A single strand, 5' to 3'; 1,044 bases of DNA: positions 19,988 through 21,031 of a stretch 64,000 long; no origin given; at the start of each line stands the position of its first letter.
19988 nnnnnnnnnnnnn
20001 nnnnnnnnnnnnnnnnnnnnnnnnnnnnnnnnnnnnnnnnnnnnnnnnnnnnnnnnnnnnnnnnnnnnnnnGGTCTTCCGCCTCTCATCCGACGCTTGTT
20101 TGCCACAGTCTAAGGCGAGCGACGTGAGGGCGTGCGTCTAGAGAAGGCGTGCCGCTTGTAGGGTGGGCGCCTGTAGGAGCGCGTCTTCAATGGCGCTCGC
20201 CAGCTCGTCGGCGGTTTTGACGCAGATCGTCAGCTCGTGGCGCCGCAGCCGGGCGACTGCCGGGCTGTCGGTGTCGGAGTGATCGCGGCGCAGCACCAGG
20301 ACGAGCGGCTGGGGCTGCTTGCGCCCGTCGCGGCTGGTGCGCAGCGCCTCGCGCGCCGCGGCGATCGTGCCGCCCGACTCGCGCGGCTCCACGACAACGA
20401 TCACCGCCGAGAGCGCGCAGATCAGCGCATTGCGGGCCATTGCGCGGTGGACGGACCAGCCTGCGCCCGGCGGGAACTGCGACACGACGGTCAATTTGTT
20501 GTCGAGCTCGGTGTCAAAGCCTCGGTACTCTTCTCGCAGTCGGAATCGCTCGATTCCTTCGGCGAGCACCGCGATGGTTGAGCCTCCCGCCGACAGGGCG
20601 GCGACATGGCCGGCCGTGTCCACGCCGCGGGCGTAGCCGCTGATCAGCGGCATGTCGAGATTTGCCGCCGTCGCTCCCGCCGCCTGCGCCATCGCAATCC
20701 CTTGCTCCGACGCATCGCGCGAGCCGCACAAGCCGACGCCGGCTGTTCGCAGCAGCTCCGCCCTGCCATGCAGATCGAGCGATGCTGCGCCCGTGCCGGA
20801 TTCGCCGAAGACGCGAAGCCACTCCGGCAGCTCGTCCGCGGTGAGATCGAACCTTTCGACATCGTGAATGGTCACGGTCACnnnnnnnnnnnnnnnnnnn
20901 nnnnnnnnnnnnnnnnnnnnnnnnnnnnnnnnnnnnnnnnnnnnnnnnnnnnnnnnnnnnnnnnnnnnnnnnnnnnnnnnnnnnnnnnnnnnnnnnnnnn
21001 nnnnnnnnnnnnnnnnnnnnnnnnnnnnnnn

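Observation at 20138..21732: Translationally coupled PRTase + DprA/SLOG two-gene module with no partner helicase: a split PsyrA/RqlI-like architecture?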

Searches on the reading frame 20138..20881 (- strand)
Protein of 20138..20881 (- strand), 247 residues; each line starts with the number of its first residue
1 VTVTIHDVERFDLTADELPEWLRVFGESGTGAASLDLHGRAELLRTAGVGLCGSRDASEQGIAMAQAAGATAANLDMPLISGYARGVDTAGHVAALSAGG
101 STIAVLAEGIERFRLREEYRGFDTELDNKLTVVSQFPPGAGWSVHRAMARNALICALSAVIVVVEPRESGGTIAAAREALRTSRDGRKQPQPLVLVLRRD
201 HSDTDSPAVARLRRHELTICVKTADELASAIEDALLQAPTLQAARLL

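Call 3: search_protein_families(library=pfam, proteins=[window:20138-20881:-], max_evalue=1)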
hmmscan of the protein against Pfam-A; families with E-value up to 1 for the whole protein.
window:20138-20881:- (247 aa): 3 families
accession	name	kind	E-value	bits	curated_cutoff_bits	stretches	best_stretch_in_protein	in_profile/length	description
PF02481.21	DNA_processg_A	-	3.6e-32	111.7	29.6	1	37-185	33-183/212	DNA recombination-mediator protein A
PF18306.6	LDcluster4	-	0.026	14.6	26.3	1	49-108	4-64/151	SLOG cluster4 family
PF10686.14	YAcAr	-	0.15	12.4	28.2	1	52-103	6-57/66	YspA, cpYpsA-related SLOG family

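Call 4: search_protein_families(library=padloc, proteins=[window:20138-20881:-], max_evalue=1)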
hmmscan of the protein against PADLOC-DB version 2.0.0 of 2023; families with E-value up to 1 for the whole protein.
window:20138-20881:- (247 aa): 3 families
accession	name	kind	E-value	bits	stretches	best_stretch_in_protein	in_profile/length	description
PDLC03927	PsyrA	-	9.1e-40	135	1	38-182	123-265/398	-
PDLC03961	ShosA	-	2.7e-30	103.7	1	38-184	106-253/303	-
PDLC02997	ShosA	-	6.8e-10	36.7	1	38-179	122-263/327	-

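Call 5: search_protein_families(library=ncbifam, proteins=[window:20138-20881:-], max_evalue=1)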
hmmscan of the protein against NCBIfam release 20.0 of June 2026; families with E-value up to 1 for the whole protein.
window:20138-20881:- (247 aa): 3 families
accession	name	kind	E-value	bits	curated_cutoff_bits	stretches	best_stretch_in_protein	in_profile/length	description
TIGR00732.1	dprA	equivalog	7.5e-25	87.4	191.15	1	16-185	17-183/220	DNA-processing protein DprA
NF008007.0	PRK10736.1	equivalog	5.1e-20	72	495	1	35-188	96-249/374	DNA-protecting protein DprA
TIGR00725.1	TIGR00725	hypoth_equivalog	0.046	13.2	106.9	1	49-107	4-62/159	TIGR00725 family protein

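Call 13: search_solved_structures(query=window:20138-20881:-, max_evalue=0.01, show_alignments=2)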
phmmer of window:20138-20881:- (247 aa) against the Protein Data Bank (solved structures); distinct sequences matched with E-value up to 0.01: 4.
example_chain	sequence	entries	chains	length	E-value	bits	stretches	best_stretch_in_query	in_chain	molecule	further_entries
3uqz_A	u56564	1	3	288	1e-16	64.5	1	37-186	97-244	DNA processing protein DprA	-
8zva_A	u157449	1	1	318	7.2e-09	38.8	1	38-182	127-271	DNA processing protein DprA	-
9vzo_A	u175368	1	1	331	7.9e-09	38.6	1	38-182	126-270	DprA-like antitoxin protein ShosA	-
3maj_A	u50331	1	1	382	1.9e-08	37.4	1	47-185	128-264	DNA processing chain A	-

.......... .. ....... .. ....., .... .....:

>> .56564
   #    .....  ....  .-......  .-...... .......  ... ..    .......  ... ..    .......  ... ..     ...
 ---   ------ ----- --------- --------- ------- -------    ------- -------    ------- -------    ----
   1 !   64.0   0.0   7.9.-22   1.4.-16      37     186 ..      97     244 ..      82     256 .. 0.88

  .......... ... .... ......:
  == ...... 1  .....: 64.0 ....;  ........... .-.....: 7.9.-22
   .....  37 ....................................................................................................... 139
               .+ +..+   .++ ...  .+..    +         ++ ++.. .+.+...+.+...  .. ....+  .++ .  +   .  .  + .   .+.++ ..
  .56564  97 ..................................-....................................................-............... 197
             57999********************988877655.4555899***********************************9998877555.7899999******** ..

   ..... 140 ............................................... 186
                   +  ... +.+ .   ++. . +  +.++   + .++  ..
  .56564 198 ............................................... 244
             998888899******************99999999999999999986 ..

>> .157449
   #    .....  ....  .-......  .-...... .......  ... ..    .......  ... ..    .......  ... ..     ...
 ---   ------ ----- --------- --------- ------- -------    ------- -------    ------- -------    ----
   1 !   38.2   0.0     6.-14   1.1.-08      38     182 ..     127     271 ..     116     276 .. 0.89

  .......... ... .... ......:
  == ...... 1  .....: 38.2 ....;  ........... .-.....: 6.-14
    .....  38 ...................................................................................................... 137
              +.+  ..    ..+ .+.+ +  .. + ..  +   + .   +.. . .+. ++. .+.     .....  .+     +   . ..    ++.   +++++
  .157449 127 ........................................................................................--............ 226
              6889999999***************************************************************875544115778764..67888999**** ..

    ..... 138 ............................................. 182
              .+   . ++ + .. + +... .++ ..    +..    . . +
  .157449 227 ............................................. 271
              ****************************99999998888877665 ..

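Call 28: find_homologous_proteins(query=window:20138-20881:-, max_evalue=0.001)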
Query window:20138-20881:- (247 aa): 289 proteins with E <= 0.001 among 6985 candidates; the best 120 are listed.
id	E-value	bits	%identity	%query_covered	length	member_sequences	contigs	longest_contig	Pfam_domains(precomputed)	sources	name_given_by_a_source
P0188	4.8e-145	499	96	99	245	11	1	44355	PF02481.22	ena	-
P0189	4.0e-143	493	96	99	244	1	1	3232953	PF02481.22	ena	-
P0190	3.9e-141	486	96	99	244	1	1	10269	PF02481.22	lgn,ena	-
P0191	1.2e-138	478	93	99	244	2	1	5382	PF02481.22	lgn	-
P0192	4.0e-118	411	81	99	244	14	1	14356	PF02481.22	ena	-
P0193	9.7e-114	397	80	96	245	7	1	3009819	PF02481.22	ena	-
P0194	4.4e-100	352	72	99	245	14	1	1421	PF02481.22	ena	-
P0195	2.2e-95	337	69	98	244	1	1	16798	PF02481.22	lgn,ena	-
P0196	1.1e-94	334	66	98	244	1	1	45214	PF02481.22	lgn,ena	-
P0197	3.1e-94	333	69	96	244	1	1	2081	PF02481.22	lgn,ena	-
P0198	1.1e-93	331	67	99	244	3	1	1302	PF02481.22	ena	-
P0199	1.0e-92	328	70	98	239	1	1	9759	PF02481.22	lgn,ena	-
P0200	1.2e-92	328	69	99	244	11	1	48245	PF02481.22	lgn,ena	-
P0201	8.5e-92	325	70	98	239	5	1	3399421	PF02481.22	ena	-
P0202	2.9e-91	323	70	98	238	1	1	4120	PF02481.22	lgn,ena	-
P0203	3.2e-91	323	69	96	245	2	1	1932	PF02481.22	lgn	-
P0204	4.9e-91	322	67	97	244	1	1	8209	PF02481.22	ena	-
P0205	1.7e-90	321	70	98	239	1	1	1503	PF02481.22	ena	-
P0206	8.0e-90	318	70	92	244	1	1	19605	PF02481.22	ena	-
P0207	1.4e-88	314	68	98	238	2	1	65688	PF02481.22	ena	-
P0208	2.4e-88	314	68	98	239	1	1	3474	PF02481.22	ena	-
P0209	3.6e-88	313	66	100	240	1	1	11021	PF02481.22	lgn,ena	-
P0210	8.9e-88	312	68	98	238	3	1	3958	PF02481.22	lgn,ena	-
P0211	9.6e-88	312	68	98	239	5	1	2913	PF02481.22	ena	-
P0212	3.8e-87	310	64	99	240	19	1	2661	PF02481.22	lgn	-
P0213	3.8e-87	310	67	99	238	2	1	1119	PF02481.22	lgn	-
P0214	7.3e-87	309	64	100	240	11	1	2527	PF02481.22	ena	-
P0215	7.4e-87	309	68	98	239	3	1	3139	PF02481.22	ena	-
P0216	1.2e-86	308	66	95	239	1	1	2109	PF02481.22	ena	-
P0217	2.0e-86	307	66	98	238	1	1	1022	PF02481.22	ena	-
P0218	1.0e-85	305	67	98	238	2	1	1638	PF02481.22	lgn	-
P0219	9.3e-85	302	64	99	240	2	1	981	PF02481.22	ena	-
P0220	2.4e-84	300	66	99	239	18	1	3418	PF02481.22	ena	-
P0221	1.1e-83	298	63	97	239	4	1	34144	PF02481.22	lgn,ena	-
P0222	8.6e-44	168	55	61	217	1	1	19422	PF02481.22,PF18306.7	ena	-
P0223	1.1e-42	164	47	82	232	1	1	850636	PF02481.22,PF18306.7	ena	-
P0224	8.9e-42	161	48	80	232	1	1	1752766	PF02481.22,PF18306.7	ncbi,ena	-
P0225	9.7e-42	161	46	91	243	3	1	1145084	PF02481.22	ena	-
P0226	1.8e-41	160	49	73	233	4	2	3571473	PF02481.22,PF18306.7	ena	-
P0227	2.2e-41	160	46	80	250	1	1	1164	PF02481.22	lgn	-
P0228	3.2e-41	159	52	63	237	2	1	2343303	PF02481.22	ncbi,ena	-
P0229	1.4e-39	154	44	89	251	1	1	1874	PF02481.22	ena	-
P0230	2.4e-39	153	54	58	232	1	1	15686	PF02481.22,PF18306.7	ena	-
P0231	3.6e-39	153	46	81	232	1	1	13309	PF02481.22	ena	-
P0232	5.2e-38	149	53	60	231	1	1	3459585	PF02481.22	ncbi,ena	-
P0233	7.4e-38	148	44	81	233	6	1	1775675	PF02481.22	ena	-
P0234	6.1e-37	145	49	66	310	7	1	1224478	PF02481.22,PF18306.7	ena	-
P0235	6.4e-37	145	48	68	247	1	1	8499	PF02481.22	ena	-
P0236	1.3e-36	144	44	80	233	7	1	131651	PF02481.22,PF18306.7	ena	-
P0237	2.2e-36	144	49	67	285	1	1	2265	PF02481.22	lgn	-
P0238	6.6e-36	142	48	67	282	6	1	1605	PF02481.22,PF18306.7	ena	-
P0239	1.3e-35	141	50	60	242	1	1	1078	PF02481.22,PF18306.7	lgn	-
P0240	2.0e-35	140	45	81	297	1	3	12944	PF02481.22,PF18306.7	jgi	jgi:DNA processing protein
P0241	4.1e-35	139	45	81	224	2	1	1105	PF02481.22,PF18306.7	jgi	-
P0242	5.8e-35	139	48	67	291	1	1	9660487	PF02481.22,PF18306.7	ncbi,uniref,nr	ncbi:DNA-processing protein DprA [Amycolatopsis sp. EV170708-02-1]|uniref:DNA-processing protein Dpr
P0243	7.1e-35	139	49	68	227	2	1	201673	PF02481.22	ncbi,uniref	ncbi:DNA-processing protein DprA [Amycolatopsis sp. MtRt-6]|uniref:DNA-processing protein DprA n=1 T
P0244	8.9e-35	138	43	83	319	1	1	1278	PF02481.22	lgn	-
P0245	1.2e-34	138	40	84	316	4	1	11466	PF02481.22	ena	-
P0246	1.7e-34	137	41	81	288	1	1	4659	PF02481.22,PF18306.7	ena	-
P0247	2.5e-34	137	47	68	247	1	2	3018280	PF02481.22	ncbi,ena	-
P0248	7.9e-34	135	49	59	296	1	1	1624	PF02481.22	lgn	-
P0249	1.5e-33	134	49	68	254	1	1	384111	PF02481.22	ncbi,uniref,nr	ncbi:DNA-processing protein DprA [Amycolatopsis sp. A133]|uniref:DNA-processing protein DprA n=1 Tax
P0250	1.5e-33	134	48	61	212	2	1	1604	PF02481.22,PF18306.7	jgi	jgi:DNA processing protein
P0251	1.7e-33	134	49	59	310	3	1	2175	PF02481.22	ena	-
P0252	3.0e-33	133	48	61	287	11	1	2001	PF02481.22,PF18306.7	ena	-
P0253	3.3e-33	133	48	61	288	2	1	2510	PF02481.22,PF18306.7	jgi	jgi:DNA processing protein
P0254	3.7e-33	133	50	62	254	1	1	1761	PF02481.22,PF18306.7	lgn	-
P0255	3.9e-33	133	43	80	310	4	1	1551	PF02481.22,PF18306.7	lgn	-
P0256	3.9e-33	133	52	59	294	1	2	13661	PF02481.22,PF18306.7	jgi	jgi:DNA processing protein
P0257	4.3e-33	133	48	59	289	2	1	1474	PF02481.22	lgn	-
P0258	5.0e-33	133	47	63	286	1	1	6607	PF02481.22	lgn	-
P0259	6.1e-33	132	52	60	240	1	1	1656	PF02481.22,PF18306.7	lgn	-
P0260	6.5e-33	132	46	69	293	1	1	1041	PF02481.22,PF18306.7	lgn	-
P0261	7.2e-33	132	48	59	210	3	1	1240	PF02481.22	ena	-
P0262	7.8e-33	132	53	57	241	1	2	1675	PF02481.22,PF18306.7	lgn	-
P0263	1.5e-32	131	49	61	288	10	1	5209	PF02481.22,PF18306.7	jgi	jgi:DNA processing protein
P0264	3.1e-32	130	51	60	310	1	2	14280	PF02481.22,PF18306.7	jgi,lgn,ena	-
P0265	3.6e-32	130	46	79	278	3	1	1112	PF02481.22,PF18306.7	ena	-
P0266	4.9e-32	129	48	61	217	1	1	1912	PF02481.22,PF18306.7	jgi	jgi:DNA processing protein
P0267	5.5e-32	129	46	61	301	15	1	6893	PF02481.22,PF18306.7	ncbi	-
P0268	7.4e-32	129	47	59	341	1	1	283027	PF02481.22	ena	-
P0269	7.6e-32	129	42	83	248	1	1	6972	PF02481.22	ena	-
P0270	1.1e-31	128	49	59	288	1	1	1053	PF02481.22,PF18306.7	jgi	jgi:DNA processing protein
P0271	2.3e-31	127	46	66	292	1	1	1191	PF02481.22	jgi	jgi:DNA processing protein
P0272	2.8e-31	127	51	59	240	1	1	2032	PF02481.22,PF18306.7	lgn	-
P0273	3.3e-31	127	48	61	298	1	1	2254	PF02481.22,PF18306.7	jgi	jgi:DNA processing protein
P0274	4.3e-31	126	41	82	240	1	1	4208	PF02481.22,PF18306.7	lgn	-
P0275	5.9e-31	126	47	67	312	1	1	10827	PF02481.22,PF18306.7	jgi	jgi:DNA processing protein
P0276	6.8e-31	126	46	61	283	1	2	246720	PF02481.22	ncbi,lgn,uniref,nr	ncbi:DNA-processing protein DprA [Tsukamurella sp. 8F]|uniref:DNA-processing protein DprA n=1 Tax=un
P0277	8.5e-31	125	47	57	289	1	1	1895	PF02481.22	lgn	-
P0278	1.0e-30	125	48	61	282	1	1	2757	PF02481.22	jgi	jgi:DNA processing protein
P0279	1.1e-30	125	46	70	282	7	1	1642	PF02481.22,PF18306.7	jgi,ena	jgi:DNA processing protein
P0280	1.1e-30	125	41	83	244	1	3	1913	PF02481.22,PF18306.7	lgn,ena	-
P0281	1.3e-30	125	49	59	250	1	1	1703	PF02481.22,PF18306.7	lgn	-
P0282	1.3e-30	125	44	72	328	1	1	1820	PF02481.22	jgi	jgi:DNA protecting protein DprA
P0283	1.7e-30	124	44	70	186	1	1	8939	PF02481.22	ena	-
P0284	2.0e-30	124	48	61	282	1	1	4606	PF02481.22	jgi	jgi:DNA processing protein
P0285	2.1e-30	124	47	66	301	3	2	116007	PF02481.22,PF18306.7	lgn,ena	-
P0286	2.9e-30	124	41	73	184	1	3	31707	PF02481.22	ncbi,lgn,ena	-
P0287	3.2e-30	123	46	64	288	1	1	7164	PF02481.22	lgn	-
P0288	3.9e-30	123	45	70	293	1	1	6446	PF02481.22,PF18306.7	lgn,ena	-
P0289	4.7e-30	123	47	61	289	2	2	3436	PF02481.22,PF18306.7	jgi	jgi:DNA processing protein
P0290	5.4e-30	123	44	68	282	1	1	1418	PF02481.22,PF18306.7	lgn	-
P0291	5.4e-30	123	41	81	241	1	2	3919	PF02481.22,PF18306.7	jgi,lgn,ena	-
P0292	6.7e-30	122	42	87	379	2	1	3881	PF02481.22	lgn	-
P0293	9.2e-30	122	48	68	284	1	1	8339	PF02481.22,PF18306.7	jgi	jgi:DNA processing protein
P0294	1.1e-29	122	47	59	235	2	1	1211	PF02481.22,PF18306.7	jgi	-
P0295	1.3e-29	121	48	61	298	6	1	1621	PF02481.22,PF18306.7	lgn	-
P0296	1.7e-29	121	49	59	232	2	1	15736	PF02481.22,PF18306.7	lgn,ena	-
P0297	8.7e-29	119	48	66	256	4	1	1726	PF02481.22,PF18306.7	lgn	-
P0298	1.0e-28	119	48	63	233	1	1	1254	PF02481.22,PF18306.7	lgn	-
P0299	1.2e-28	118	46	60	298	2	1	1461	PF02481.22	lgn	-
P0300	1.4e-28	118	47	59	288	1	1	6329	PF02481.22,PF18306.7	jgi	jgi:DNA processing protein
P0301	2.7e-28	117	43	70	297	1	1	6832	PF02481.22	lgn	-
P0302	3.6e-28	117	39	78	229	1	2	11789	PF02481.22,PF18306.7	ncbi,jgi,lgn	-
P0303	8.8e-28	115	43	84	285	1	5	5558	PF02481.22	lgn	-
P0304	9.6e-28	115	39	74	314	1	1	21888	PF02481.22,PF18306.7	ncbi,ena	-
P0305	1.2e-27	115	48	61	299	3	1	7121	PF02481.22,PF18306.7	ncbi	-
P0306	2.1e-27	114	43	68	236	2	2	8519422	PF02481.22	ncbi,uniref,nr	ncbi:DNA-processing protein DprA [Tenggerimyces flavus]|uniref:DNA-processing protein DprA n=1 Tax=T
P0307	2.5e-27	114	44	60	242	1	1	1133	PF02481.22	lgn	-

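Call 30: find_encoding_contigs(protein=P0242, flank=6000, max_places=2)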
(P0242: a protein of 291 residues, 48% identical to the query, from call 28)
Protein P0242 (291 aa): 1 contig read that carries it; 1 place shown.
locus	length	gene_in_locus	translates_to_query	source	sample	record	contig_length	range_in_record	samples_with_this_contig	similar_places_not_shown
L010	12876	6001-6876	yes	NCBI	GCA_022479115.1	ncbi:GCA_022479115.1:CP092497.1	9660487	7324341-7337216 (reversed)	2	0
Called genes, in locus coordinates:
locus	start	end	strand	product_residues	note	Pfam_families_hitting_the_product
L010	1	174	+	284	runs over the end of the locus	PF00756:Esterase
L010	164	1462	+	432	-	PF00070:Pyr_redox (faint), PF00890:FAD_binding_2 (weak), PF01266:DAO, PF01494:FAD_binding_3 (faint), PF02558:ApbA (faint), PF07992:Pyr_redox_2 (weak), PF12831:FAD_oxidored (faint), PF13450:NAD_binding_8 (faint)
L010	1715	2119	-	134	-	-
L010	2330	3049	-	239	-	PF26056:DUF8017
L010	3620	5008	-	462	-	-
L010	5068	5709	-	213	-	PF00156:Pribosyltran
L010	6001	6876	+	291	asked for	PF02481:DNA_processg_A, PF18306:LDcluster4 (faint)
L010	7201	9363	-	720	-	PF07693:KAP_NTPase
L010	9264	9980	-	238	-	-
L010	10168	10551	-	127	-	-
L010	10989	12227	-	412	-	PF13676:TIR_2, PF18145:SAVED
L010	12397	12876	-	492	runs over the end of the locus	PF18145:SAVED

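Call 31: find_encoding_contigs(protein=P0224, flank=6000, max_places=2)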
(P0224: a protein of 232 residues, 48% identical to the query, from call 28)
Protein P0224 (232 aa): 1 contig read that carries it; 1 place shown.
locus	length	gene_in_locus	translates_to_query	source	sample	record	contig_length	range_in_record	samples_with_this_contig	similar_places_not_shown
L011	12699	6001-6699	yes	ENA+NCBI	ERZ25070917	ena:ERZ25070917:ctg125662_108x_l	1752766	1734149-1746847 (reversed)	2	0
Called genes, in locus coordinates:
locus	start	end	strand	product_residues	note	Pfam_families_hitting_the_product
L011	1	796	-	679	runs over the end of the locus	PF00326:Peptidase_S9 (faint), PF02230:Abhydrolase_2 (weak), PF00561:Abhydrolase_1 (faint), PF10503:Esterase_PHB (weak)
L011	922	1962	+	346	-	PF08240:ADH_N, PF16912:Glu_dehyd_C, PF00107:ADH_zinc_N, PF13602:ADH_zinc_N_2 (weak)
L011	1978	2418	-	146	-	PF01850:PIN, PF10130:PIN_2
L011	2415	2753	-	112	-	-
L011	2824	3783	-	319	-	PF04199:Cyclase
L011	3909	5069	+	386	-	PF00144:Beta-lactamase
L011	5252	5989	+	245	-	-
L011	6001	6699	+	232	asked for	PF02481:DNA_processg_A, PF18306:LDcluster4 (faint)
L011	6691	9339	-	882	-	PF02515:CoA_transf_3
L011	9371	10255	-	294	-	-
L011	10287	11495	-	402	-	PF02771:Acyl-CoA_dh_N, PF02770:Acyl-CoA_dh_M, PF00441:Acyl-CoA_dh_1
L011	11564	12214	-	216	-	PF05719:GPP34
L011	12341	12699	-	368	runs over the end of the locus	PF08240:ADH_N, PF16912:Glu_dehyd_C (weak), PF00107:ADH_zinc_N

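Call 32: find_encoding_contigs(protein=P0306, flank=6000, max_places=2)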
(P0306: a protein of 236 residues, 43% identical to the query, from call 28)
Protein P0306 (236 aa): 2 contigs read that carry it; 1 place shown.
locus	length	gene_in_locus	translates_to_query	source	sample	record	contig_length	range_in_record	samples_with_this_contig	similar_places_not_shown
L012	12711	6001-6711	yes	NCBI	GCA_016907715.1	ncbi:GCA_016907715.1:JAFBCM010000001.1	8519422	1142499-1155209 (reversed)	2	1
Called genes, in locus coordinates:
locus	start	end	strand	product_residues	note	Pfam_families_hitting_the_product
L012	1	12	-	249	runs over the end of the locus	PF14219:DUF4328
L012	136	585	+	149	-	PF01047:MarR, PF12802:MarR_2, PF13412:HTH_24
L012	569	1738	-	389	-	PF01425:Amidase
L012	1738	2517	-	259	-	PF02654:CobS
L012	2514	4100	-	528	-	PF02277:DBI_PRT, PF02283:CobU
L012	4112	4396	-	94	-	-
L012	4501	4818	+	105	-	-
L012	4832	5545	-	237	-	PF00156:Pribosyltran (weak)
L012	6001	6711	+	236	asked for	PF02481:DNA_processg_A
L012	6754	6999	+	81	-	PF10944:DUF2630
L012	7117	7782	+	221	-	PF03704:BTAD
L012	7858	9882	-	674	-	PF02557:VanY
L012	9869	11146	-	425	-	-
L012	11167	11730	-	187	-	-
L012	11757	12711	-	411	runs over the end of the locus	-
